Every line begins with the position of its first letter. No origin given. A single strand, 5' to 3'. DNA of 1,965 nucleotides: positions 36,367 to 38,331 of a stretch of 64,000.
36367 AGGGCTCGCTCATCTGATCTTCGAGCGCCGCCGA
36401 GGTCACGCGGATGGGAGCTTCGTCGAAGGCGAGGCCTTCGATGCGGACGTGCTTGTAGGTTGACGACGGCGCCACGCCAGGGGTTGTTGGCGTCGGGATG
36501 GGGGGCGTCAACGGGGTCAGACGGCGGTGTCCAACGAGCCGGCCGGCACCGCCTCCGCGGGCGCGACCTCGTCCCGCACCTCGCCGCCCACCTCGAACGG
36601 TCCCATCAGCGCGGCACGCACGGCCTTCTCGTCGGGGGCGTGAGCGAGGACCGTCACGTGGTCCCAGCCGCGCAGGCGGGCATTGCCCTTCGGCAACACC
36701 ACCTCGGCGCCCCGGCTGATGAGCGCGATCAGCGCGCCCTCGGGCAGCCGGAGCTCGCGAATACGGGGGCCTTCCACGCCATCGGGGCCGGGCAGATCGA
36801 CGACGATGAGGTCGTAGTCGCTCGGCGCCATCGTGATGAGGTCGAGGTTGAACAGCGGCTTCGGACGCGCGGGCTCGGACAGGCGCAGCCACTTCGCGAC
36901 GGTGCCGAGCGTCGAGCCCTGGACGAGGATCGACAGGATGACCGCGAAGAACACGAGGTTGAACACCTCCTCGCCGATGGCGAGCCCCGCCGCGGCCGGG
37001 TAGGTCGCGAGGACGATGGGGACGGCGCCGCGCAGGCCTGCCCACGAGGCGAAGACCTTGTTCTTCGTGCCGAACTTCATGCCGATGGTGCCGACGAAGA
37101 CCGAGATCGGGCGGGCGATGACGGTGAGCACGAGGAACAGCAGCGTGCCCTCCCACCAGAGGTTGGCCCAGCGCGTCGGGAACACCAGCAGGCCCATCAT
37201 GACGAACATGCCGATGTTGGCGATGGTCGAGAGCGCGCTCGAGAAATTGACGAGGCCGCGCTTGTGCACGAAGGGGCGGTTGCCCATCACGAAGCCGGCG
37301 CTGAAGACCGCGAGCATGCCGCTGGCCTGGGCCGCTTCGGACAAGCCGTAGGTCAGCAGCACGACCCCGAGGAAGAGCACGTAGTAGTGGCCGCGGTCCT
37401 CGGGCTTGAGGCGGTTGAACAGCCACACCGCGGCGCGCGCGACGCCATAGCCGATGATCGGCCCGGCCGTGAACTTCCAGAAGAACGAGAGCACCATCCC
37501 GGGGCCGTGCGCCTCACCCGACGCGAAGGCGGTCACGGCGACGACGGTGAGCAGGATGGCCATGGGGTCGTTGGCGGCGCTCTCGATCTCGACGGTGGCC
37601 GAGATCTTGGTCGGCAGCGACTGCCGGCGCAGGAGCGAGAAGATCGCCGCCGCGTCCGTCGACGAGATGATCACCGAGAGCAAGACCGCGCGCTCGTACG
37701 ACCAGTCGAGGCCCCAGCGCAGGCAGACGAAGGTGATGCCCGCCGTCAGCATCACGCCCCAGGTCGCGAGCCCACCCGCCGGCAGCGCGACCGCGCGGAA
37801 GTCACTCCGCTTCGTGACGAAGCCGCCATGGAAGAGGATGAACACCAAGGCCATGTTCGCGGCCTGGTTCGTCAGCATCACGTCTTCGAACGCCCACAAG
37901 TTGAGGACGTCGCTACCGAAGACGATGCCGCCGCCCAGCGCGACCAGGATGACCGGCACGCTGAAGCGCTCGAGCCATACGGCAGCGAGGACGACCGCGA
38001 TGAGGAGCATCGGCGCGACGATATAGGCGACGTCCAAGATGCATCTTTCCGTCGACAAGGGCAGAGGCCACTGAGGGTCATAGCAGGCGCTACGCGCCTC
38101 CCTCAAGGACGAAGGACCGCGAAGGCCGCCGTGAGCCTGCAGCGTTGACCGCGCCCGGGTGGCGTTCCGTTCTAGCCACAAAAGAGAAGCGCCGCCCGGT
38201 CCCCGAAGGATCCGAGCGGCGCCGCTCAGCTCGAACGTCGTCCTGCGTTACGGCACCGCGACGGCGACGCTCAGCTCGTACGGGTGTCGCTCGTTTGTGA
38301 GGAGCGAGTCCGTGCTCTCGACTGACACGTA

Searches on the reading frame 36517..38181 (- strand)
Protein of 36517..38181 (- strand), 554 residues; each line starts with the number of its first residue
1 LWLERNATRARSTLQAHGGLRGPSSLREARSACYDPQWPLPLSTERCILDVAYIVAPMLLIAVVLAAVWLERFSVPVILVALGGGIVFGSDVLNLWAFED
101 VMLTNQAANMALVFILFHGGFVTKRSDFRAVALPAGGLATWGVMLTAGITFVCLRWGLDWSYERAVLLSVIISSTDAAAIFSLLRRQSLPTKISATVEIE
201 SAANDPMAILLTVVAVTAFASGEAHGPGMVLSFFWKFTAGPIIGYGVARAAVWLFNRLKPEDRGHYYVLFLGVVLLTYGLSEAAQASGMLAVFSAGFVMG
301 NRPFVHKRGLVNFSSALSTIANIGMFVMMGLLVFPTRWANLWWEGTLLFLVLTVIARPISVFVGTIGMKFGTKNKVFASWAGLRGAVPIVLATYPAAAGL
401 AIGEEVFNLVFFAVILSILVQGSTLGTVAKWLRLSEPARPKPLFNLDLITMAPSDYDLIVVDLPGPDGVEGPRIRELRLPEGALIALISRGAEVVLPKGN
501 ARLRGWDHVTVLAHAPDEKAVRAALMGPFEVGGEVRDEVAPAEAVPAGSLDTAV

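Call 44: search_protein_families(library=pfam, proteins=[window:36517-38181:-], max_evalue=0.001)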
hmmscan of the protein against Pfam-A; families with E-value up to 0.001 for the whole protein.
window:36517-38181:- (554 aa): 2 families
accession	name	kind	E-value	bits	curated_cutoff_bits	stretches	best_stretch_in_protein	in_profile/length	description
PF00999.27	Na_H_Exchanger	-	1.2e-49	169.6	26.2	1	60-431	2-375/375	Sodium/hydrogen exchanger, transmembrane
PF02080.26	TrkA_C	-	6.8e-07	29.5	27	1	469-524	12-69/71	TrkA-C domain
